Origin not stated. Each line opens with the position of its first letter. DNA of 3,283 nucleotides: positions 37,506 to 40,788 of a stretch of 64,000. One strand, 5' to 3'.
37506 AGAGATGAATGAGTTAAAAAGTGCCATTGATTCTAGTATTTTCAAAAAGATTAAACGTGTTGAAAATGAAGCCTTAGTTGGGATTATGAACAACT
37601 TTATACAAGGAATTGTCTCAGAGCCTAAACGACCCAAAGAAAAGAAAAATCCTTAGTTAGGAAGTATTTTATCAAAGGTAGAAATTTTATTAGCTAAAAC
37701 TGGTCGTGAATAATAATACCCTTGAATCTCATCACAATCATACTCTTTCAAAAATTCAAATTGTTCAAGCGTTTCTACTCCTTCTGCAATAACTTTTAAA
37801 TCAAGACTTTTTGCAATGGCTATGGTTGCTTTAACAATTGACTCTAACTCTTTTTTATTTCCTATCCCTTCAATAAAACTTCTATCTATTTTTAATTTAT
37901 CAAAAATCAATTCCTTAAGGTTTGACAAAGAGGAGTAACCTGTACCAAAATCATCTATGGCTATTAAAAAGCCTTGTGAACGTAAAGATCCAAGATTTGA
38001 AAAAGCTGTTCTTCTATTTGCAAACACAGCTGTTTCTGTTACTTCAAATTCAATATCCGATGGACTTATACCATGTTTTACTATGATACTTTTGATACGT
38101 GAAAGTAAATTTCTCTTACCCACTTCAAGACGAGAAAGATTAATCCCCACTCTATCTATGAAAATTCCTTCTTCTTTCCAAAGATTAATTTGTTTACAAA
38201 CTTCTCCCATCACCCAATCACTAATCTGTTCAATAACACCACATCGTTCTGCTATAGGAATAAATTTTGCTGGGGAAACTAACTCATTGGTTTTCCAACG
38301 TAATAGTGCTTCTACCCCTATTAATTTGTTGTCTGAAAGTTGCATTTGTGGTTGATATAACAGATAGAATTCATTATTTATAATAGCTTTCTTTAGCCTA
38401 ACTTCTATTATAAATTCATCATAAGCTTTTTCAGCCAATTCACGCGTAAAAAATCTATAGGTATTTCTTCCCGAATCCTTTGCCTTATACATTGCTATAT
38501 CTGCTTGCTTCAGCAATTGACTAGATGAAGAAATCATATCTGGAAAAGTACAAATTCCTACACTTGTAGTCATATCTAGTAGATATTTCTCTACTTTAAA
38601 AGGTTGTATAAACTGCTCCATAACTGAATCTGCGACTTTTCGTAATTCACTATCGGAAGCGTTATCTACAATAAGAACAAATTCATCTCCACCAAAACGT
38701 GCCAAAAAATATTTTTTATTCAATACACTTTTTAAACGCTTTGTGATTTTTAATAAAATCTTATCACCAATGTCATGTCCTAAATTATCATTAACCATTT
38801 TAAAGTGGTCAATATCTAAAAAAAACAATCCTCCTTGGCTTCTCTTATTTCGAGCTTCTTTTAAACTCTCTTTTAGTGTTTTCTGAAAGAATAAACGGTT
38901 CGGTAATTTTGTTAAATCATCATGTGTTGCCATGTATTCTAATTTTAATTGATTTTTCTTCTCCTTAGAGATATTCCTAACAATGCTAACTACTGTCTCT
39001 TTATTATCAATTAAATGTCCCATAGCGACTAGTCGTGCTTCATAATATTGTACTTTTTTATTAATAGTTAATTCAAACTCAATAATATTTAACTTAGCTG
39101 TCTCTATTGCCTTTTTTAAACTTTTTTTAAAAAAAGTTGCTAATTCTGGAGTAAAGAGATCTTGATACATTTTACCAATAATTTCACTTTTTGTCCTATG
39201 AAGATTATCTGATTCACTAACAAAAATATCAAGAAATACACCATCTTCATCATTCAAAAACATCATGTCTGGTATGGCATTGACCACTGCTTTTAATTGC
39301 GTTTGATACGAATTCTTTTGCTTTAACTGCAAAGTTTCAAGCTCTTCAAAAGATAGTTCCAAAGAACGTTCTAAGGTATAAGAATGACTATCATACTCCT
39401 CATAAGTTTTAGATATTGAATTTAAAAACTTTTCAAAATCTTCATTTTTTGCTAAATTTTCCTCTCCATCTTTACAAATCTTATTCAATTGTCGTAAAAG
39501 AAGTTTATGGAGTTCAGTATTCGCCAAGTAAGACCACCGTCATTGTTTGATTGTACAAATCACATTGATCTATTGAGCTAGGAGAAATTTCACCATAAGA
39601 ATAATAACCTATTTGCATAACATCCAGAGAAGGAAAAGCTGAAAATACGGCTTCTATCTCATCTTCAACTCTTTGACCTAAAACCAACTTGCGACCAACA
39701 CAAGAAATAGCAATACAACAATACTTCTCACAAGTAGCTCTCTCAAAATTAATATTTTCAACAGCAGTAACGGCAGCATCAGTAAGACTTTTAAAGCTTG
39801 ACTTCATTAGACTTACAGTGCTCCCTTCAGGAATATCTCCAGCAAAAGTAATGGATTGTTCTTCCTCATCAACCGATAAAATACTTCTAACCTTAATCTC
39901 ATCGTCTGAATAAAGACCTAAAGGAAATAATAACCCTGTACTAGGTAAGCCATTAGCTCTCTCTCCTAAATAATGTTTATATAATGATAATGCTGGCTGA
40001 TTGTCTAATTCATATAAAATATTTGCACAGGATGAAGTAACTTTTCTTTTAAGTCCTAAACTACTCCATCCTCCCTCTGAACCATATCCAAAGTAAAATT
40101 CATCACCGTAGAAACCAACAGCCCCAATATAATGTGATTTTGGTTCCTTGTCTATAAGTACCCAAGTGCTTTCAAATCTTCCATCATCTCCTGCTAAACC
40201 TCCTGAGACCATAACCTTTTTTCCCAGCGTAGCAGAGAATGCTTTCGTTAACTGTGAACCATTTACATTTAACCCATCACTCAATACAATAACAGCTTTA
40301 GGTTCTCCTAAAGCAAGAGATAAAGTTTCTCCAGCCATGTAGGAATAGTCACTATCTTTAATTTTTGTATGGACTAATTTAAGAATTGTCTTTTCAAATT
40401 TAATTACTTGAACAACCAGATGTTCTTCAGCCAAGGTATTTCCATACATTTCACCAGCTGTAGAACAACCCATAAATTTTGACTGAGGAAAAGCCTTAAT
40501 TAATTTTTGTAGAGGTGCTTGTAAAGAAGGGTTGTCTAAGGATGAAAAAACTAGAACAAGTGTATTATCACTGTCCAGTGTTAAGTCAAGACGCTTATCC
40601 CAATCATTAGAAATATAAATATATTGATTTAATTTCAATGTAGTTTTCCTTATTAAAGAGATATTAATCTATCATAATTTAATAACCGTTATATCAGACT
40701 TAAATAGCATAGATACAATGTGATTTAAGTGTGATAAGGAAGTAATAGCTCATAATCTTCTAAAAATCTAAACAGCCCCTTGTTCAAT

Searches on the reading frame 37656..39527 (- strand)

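Call 97: search_protein_families(library=pfam, proteins=[window:37656-39527:-], max_evalue=0.001)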
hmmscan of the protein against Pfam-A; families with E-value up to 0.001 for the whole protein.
window:37656-39527:- (624 aa): 4 families
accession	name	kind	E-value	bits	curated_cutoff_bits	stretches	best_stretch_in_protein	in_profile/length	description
PF00563.25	EAL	-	7.4e-71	238.7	31.3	1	377-609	3-236/236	EAL domain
PF00990.26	GGDEF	-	4.9e-46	156.9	23.8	1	200-355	1-160/161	Diguanylate cyclase, GGDEF domain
PF08448.16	PAS_4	-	0.00026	21.7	23.1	1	83-169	2-88/110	PAS fold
PF00989.32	PAS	-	0.00026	21.4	22.6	1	77-147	2-72/113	PAS fold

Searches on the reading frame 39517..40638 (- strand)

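Call 97: search_protein_families(library=pfam, proteins=[window:39517-40638:-], max_evalue=0.001)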
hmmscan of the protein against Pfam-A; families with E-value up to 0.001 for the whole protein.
window:39517-40638:- (374 aa): 2 families
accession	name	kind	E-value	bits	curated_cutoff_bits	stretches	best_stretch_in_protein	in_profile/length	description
PF08495.15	FIST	-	1.5e-40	139.6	23.2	1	26-214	1-189/189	FIST N domain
PF10442.14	FIST_C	-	2.6e-33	115.4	28.5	1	216-353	1-131/131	FIST C domain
